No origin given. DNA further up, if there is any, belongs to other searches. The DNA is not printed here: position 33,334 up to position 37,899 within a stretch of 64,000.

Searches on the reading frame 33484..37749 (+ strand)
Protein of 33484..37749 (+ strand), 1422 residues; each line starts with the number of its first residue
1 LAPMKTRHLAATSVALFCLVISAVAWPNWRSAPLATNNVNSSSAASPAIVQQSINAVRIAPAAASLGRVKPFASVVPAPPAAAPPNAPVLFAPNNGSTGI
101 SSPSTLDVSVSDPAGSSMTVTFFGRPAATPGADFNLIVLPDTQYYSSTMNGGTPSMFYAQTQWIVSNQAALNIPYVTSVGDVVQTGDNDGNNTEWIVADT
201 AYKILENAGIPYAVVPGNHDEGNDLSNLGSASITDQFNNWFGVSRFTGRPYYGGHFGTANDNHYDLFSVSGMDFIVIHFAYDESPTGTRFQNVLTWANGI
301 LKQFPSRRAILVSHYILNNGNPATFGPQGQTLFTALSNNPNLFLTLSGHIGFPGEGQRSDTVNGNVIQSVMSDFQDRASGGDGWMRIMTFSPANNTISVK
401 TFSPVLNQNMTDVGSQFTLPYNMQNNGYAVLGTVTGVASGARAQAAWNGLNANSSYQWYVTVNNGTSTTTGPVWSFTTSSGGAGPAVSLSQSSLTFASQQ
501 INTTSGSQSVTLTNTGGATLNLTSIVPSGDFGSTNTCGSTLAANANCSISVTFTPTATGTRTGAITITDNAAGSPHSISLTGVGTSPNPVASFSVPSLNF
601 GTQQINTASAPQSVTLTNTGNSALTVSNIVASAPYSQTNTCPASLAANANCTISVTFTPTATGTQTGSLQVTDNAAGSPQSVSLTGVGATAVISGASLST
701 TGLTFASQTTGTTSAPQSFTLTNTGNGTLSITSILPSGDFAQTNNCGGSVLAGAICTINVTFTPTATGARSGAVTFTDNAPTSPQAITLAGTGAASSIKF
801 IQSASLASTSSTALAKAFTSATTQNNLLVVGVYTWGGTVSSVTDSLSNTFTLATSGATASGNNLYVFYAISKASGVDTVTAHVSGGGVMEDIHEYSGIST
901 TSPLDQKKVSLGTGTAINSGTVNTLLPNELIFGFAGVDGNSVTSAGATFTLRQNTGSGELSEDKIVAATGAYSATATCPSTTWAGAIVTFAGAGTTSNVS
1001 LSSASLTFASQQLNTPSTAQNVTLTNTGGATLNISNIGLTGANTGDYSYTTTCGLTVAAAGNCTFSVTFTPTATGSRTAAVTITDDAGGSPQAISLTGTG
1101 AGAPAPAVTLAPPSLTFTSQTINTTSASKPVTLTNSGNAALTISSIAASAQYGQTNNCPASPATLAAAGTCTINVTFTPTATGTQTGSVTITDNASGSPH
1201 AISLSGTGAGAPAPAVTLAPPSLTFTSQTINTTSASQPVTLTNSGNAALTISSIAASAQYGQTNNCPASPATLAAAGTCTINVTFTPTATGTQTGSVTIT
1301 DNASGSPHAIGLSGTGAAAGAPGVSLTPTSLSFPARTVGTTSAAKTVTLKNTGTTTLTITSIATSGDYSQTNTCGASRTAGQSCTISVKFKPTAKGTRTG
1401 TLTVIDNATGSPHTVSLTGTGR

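Call 67: search_protein_families(library=pfam, proteins=[window:33484-37749:+], max_evalue=0.001)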
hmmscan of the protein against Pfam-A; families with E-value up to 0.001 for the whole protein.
window:33484-37749:+ (1422 aa): 13 families
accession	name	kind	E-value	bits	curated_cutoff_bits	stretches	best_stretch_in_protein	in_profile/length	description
PF22073.2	Cep192_D4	-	5.6e-68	226.6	35.5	7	485-584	2-111/112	Cep192 domain 4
PF15780.11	ASH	-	5.6e-63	209.7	27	7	595-680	11-97/98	Abnormal spindle-like microcephaly-assoc'd, ASPM-SPD-2-Hydin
PF22544.2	HYDIN_VesB_CFA65-like_Ig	-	1.9e-45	153.6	25.5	7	1324-1419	3-99/100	HYDIN/CFA65/VesB-like, Ig-like domain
PF07610.17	DUF1573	-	1.8e-41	140.6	26.1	6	1342-1420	18-97/98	Protein of unknown function (DUF1573)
PF24507.1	Ig_CFAP65_4th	-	5.6e-30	104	27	0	1346-1421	1-76/76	CFAP65, fourth Ig-like domain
PF12371.14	TMEM131_like_N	-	9.2e-30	103.2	28.8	0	1216-1299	1-82/84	Transmembrane protein 131-like N-terminal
PF22066.2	Cep192_D8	-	3.1e-18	66.3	33.5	0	1323-1420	5-99/101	Cep192 domain 8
PF24771.2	Ig_CFAP74_1st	-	1.2e-11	45.2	29.2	0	1112-1193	5-86/97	CFAP74 first Ig-like domain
PF24499.1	Ig_TMEM131L_4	-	1.5e-09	38.8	27.8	0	552-689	2-136/136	TMEM131L fourth Ig-like domain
PF00630.25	Filamin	-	1.3e-06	29.6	26.9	0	1042-1085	50-84/93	Filamin/ABP280 repeat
PF00149.33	Metallophos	-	1.7e-05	25.8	21.5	1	170-349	28-187/191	Calcineurin-like phosphoesterase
PF11611.13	DUF4352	-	0.00086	20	25.9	0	1131-1162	42-73/122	Domain of unknown function (DUF4352)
PF24908.1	Ig_SIBA-E_2nd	-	0.0009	19.8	27.8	0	1046-1088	38-77/117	Integrin beta-like protein A-E, second Ig-like domain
